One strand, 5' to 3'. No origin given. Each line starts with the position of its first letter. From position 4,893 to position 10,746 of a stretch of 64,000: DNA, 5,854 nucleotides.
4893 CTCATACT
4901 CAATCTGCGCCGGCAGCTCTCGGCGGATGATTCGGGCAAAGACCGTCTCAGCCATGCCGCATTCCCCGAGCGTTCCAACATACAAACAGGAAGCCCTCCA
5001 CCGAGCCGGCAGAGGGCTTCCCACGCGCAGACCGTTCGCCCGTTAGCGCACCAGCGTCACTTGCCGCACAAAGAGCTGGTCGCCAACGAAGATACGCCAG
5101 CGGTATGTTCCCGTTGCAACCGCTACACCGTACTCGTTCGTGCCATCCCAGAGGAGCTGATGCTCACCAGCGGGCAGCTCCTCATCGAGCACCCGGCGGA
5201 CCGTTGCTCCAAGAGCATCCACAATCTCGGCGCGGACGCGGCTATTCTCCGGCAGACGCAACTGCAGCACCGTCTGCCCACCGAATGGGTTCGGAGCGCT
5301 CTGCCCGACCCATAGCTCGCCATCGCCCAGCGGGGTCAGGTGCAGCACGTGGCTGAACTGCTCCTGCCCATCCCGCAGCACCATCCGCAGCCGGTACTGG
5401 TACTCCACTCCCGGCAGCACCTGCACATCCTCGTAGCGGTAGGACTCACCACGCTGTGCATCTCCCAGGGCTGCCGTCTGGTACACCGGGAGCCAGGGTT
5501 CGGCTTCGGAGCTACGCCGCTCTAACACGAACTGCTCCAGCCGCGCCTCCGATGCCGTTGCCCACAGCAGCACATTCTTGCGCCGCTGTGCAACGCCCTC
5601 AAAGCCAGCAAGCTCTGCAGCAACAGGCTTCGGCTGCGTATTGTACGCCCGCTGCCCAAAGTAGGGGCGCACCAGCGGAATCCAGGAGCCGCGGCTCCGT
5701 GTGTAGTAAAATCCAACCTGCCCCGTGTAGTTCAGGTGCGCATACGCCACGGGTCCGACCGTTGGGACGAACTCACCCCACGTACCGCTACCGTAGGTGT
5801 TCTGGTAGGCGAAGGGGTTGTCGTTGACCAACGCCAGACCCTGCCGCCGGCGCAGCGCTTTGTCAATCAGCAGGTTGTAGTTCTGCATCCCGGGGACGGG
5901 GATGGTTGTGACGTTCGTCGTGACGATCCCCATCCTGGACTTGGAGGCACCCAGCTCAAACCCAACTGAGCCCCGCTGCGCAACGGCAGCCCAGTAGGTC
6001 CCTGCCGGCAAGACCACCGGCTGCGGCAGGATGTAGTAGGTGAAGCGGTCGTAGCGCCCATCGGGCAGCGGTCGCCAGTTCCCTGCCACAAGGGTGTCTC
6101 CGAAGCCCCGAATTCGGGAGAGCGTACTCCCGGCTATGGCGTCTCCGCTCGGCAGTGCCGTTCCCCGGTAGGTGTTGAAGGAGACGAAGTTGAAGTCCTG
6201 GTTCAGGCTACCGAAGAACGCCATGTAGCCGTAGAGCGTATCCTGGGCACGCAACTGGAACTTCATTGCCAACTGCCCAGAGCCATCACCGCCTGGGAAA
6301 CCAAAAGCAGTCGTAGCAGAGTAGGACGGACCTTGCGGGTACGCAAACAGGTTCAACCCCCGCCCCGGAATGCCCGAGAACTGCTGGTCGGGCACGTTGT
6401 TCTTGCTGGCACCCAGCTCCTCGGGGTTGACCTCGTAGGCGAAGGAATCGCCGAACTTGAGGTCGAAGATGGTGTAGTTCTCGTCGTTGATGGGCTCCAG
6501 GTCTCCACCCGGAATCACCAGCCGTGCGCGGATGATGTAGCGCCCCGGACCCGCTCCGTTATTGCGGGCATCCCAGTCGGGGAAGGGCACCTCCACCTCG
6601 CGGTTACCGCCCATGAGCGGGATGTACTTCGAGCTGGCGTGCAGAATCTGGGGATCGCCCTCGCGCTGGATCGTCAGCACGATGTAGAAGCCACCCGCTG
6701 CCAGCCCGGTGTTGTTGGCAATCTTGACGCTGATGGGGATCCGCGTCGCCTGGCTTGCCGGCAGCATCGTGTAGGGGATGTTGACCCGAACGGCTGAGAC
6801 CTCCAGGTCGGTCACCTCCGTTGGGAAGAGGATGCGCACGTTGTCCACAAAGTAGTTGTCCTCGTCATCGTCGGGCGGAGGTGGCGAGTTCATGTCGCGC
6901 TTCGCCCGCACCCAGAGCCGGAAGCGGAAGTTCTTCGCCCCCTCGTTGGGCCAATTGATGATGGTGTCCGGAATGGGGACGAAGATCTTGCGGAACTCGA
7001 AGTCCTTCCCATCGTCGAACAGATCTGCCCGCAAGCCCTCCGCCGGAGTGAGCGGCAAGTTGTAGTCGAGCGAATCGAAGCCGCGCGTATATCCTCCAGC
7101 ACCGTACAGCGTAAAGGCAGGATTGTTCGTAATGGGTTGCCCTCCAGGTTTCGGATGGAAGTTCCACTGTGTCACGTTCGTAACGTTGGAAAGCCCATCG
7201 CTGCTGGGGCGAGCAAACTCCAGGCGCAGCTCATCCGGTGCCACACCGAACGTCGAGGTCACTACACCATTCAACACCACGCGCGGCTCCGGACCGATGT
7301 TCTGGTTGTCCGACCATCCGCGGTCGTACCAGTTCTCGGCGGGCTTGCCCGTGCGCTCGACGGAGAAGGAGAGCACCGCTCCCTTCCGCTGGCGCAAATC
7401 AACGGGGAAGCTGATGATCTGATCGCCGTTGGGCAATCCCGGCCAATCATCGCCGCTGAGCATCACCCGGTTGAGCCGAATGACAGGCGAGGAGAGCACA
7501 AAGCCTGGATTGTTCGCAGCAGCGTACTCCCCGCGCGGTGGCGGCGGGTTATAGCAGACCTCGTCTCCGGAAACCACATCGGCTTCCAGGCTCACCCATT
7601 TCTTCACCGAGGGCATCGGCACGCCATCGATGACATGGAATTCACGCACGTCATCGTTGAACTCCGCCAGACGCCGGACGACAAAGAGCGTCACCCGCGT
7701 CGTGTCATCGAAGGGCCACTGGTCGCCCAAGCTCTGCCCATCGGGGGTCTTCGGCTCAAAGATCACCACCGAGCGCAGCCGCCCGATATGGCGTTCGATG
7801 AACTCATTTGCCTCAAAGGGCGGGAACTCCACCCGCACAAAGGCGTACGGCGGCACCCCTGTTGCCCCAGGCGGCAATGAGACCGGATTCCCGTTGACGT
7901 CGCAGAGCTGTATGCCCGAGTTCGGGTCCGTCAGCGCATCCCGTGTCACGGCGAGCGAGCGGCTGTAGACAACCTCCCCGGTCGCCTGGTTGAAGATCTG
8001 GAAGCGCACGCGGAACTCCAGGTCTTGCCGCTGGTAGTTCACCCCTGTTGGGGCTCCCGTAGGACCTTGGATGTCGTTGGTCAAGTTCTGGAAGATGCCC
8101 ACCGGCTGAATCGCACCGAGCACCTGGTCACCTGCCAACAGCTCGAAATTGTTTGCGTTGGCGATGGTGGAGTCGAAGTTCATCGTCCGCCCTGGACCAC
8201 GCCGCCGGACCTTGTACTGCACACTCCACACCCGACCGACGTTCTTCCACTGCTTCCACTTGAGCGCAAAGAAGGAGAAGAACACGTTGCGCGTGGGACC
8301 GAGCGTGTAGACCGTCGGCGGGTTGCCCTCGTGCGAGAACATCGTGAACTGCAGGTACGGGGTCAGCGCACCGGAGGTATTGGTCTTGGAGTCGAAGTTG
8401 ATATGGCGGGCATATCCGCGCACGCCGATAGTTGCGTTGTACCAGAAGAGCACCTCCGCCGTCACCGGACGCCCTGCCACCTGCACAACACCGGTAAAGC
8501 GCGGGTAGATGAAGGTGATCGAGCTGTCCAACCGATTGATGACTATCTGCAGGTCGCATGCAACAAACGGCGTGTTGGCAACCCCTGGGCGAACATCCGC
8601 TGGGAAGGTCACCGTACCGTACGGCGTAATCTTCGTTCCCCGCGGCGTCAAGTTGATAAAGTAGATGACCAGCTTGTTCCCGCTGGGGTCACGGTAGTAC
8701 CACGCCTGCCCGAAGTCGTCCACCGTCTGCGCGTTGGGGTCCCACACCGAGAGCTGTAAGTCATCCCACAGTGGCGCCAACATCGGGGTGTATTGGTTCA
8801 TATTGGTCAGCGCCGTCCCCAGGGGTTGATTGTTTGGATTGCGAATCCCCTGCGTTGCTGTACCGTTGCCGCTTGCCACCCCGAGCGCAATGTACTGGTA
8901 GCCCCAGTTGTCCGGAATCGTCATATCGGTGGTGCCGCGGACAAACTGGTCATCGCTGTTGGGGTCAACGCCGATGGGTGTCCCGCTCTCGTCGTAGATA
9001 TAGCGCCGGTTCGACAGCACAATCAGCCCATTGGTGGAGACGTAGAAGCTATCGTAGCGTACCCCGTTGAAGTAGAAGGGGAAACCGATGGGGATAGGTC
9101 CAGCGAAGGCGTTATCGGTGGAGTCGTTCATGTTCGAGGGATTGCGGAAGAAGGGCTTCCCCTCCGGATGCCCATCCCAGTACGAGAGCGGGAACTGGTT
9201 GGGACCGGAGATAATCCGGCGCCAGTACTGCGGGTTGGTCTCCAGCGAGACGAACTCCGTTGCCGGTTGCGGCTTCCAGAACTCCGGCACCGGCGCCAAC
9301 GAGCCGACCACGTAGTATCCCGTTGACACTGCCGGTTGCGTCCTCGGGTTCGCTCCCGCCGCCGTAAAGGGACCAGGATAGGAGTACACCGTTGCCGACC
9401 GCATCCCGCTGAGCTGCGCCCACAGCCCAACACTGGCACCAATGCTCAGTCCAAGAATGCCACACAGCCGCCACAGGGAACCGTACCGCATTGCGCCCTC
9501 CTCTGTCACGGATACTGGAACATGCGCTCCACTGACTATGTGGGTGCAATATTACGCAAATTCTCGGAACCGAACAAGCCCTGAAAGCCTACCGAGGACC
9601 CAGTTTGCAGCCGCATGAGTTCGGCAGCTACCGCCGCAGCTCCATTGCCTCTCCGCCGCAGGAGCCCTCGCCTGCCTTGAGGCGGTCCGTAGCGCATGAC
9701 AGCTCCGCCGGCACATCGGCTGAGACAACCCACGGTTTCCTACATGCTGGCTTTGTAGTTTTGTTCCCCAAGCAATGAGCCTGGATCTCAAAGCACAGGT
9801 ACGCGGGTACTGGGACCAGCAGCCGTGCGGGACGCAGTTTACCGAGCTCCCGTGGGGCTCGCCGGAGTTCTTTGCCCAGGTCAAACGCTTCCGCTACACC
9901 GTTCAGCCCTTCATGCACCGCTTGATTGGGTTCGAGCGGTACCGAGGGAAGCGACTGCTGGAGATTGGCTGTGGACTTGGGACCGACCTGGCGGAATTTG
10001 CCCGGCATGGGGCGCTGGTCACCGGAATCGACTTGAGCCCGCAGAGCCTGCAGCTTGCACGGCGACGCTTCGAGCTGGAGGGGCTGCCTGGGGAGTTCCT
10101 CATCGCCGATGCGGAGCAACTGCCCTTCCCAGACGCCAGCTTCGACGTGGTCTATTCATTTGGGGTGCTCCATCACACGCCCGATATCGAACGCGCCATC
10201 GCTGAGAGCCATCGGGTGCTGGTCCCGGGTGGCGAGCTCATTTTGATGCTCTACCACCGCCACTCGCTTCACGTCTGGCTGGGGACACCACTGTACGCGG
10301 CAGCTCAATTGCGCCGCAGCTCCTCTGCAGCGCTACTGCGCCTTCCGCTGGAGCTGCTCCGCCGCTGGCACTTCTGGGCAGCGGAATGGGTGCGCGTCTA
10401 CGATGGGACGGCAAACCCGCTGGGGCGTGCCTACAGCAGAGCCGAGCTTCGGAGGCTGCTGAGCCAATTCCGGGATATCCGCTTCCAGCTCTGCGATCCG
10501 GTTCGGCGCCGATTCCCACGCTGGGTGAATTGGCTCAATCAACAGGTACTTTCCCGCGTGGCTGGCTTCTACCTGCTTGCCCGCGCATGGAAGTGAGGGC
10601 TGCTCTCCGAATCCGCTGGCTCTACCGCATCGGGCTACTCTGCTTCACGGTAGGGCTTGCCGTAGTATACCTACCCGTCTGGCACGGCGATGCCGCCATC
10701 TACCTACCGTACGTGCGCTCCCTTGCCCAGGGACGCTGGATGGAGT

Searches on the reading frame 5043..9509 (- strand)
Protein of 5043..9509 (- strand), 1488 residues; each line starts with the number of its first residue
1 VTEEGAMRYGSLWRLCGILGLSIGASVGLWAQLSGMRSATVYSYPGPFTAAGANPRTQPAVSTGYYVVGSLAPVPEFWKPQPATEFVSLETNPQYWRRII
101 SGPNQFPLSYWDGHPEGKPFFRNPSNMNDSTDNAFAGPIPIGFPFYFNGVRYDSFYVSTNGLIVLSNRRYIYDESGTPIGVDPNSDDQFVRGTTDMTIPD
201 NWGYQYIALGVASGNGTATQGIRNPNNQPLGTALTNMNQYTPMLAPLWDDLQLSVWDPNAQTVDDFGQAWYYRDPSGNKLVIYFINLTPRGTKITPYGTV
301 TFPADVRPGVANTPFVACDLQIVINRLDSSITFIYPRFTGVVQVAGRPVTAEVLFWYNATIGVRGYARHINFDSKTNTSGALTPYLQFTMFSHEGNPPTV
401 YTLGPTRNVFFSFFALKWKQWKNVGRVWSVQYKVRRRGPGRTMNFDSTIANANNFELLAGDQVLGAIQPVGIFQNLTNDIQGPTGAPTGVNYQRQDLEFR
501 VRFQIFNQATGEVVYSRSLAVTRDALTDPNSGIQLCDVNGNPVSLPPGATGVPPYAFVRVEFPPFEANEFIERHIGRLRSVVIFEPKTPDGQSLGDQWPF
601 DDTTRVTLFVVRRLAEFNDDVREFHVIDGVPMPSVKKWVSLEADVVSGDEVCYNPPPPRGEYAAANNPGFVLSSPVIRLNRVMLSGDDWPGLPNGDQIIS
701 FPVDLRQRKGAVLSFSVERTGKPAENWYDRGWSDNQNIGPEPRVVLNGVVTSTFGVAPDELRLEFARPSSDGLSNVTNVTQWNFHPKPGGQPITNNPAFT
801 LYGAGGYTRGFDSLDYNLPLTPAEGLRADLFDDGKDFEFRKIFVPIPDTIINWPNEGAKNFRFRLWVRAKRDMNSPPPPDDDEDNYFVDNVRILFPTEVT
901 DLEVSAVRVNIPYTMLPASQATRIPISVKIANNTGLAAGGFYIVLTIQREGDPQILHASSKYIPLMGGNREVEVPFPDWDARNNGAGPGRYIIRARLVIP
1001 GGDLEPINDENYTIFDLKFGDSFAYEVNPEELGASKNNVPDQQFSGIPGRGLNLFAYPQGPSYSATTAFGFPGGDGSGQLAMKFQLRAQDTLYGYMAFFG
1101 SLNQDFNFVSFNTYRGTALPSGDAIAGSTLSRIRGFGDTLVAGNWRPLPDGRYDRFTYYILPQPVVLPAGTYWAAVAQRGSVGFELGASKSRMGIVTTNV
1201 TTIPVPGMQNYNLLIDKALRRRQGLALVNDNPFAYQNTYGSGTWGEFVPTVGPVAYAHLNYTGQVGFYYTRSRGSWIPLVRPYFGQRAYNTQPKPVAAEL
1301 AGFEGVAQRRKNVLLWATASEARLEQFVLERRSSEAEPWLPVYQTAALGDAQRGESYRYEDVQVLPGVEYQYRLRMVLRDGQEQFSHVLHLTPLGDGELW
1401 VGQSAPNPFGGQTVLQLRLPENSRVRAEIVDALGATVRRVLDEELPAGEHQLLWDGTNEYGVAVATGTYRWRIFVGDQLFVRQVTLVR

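Call 61: search_protein_families(library=pfam, proteins=[window:5043-9509:-], max_evalue=0.000001)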
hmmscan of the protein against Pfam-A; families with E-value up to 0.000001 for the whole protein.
window:5043-9509:- (1488 aa): 1 family
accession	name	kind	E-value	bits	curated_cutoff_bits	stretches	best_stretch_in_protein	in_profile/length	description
PF13860.13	FlgD_ig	-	3.7e-09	36.9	27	1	1410-1470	7-70/79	FlgD Ig-like domain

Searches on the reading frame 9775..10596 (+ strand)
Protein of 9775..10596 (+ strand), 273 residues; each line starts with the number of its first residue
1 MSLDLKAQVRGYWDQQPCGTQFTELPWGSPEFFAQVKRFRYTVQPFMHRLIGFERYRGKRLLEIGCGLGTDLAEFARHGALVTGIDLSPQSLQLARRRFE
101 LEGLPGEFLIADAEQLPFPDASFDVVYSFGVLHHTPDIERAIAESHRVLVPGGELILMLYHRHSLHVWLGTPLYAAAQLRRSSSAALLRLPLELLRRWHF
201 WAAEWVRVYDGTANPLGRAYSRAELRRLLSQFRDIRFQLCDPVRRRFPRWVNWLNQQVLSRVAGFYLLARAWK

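Call 59: search_protein_families(library=pfam, proteins=[window:9775-10596:+], max_evalue=0.000001)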
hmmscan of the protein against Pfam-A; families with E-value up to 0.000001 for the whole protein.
window:9775-10596:+ (273 aa): 8 families
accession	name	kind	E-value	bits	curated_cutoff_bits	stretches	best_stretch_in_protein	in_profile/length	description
PF08241.18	Methyltransf_11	-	1.9e-29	102.6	21.2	1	62-157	1-95/95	Methyltransferase domain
PF13649.12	Methyltransf_25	-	2e-26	93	27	1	62-153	2-97/97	Methyltransferase domain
PF08242.18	Methyltransf_12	-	1e-19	71.5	30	1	62-155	1-98/98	Methyltransferase domain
PF13847.12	Methyltransf_31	-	3e-19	69.6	27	1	58-158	4-110/145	Methyltransferase domain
PF13489.12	Methyltransf_23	-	3.8e-18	66.2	27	1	42-228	8-153/164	Methyltransferase domain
PF01209.24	Ubie_methyltran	-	1.5e-13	51.1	20.1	1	56-160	46-154/233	ubiE/COQ5 methyltransferase family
PF02353.26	CMAS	-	4.3e-07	30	27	1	57-156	62-163/273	Mycolic acid cyclopropane synthetase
PF08003.17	Methyltransf_9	-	5.1e-07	29.4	23.8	1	56-157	114-217/315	Protein of unknown function (DUF1698)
